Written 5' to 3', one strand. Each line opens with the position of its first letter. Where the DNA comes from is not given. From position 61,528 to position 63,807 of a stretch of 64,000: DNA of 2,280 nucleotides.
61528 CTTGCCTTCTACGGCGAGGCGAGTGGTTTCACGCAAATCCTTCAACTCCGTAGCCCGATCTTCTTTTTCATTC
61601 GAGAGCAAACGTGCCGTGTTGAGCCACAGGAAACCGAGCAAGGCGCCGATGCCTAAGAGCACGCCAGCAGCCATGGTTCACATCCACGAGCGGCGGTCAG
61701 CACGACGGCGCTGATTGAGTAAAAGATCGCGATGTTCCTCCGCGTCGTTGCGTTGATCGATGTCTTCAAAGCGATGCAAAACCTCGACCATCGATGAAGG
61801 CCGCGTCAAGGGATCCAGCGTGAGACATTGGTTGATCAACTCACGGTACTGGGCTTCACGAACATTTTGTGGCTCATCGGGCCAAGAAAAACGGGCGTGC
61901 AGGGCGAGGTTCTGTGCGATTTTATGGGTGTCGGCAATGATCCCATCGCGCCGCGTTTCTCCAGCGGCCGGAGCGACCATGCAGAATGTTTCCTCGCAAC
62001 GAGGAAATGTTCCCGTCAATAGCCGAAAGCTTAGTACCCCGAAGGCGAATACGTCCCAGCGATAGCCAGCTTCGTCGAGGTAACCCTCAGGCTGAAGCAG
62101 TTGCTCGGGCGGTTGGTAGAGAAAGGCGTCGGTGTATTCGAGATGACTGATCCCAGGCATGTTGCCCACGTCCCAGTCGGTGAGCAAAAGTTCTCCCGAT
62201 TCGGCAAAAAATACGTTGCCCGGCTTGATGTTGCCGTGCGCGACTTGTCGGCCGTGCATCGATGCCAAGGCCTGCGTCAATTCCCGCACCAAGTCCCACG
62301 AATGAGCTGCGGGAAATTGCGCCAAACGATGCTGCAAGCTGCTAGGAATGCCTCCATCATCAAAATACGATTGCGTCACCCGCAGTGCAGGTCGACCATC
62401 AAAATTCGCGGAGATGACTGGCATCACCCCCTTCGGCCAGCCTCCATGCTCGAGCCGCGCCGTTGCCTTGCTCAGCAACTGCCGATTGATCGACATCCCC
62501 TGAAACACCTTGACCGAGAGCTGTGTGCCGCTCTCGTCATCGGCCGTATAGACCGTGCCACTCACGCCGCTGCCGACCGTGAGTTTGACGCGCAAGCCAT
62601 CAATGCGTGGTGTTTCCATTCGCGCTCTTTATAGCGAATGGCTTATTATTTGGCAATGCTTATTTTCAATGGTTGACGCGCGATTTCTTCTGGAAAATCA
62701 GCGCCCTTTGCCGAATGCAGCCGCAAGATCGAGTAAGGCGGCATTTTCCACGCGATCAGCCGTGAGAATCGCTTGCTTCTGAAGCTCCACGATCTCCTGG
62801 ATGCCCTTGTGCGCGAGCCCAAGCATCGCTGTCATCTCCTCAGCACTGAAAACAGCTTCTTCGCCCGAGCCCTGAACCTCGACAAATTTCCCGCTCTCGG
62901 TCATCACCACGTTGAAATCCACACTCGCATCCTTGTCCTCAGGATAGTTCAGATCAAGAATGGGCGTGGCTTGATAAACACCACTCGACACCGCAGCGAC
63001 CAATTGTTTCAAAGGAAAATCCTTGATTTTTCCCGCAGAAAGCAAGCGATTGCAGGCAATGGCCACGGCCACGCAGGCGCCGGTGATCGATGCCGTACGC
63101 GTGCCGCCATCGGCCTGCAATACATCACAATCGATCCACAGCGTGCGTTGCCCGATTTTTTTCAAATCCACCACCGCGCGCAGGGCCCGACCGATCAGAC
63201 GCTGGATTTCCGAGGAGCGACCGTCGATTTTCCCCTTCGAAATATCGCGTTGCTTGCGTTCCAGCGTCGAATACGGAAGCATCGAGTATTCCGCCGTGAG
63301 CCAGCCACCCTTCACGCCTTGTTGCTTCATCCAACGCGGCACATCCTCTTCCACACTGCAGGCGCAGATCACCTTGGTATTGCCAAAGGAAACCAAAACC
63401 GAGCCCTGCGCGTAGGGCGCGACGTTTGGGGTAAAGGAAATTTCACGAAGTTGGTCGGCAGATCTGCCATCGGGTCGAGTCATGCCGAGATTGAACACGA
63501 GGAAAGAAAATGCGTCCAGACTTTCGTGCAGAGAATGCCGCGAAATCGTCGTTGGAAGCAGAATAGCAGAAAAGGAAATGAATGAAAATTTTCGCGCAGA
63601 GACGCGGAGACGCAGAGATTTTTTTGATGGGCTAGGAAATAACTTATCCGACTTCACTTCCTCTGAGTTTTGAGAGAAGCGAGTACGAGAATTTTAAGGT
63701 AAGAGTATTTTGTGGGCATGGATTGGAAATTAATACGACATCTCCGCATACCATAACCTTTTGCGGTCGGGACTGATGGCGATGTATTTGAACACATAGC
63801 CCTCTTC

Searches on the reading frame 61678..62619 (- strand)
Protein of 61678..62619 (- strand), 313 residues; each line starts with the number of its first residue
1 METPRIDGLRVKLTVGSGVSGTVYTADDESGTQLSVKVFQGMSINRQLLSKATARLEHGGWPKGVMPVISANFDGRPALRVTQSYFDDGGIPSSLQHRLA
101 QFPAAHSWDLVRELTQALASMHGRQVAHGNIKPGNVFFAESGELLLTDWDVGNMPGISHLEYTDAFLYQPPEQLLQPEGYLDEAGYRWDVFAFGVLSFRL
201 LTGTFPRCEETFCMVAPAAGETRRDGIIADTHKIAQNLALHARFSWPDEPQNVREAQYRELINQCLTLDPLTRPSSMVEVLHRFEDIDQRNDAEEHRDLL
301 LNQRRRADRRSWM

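Call 33: search_protein_families(library=pfam, proteins=[window:61678-62619:-], max_evalue=0.001)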
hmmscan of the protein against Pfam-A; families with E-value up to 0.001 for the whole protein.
window:61678-62619:- (313 aa): 2 families
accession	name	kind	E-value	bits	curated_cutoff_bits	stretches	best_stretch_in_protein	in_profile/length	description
PF00069.31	Pkinase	-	1.3e-17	64.5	31.7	1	12-277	4-255/263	Protein kinase domain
PF07714.23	PK_Tyr_Ser-Thr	-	1.1e-06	28.6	23.1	1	11-275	3-250/258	Protein tyrosine and serine/threonine kinase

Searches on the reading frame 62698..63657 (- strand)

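Call 33: search_protein_families(library=pfam, proteins=[window:62698-63657:-], max_evalue=0.001)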
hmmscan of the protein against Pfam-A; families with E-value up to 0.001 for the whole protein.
window:62698-63657:- (319 aa): 2 families
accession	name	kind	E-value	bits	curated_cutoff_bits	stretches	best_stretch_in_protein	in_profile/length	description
PF01138.27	RNase_PH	-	2e-30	106.3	25.5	1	69-201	1-127/130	3' exoribonuclease family, domain 1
PF03725.20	RNase_PH_C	-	1.4e-11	44.6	20.8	1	219-285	2-67/67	3' exoribonuclease family, domain 2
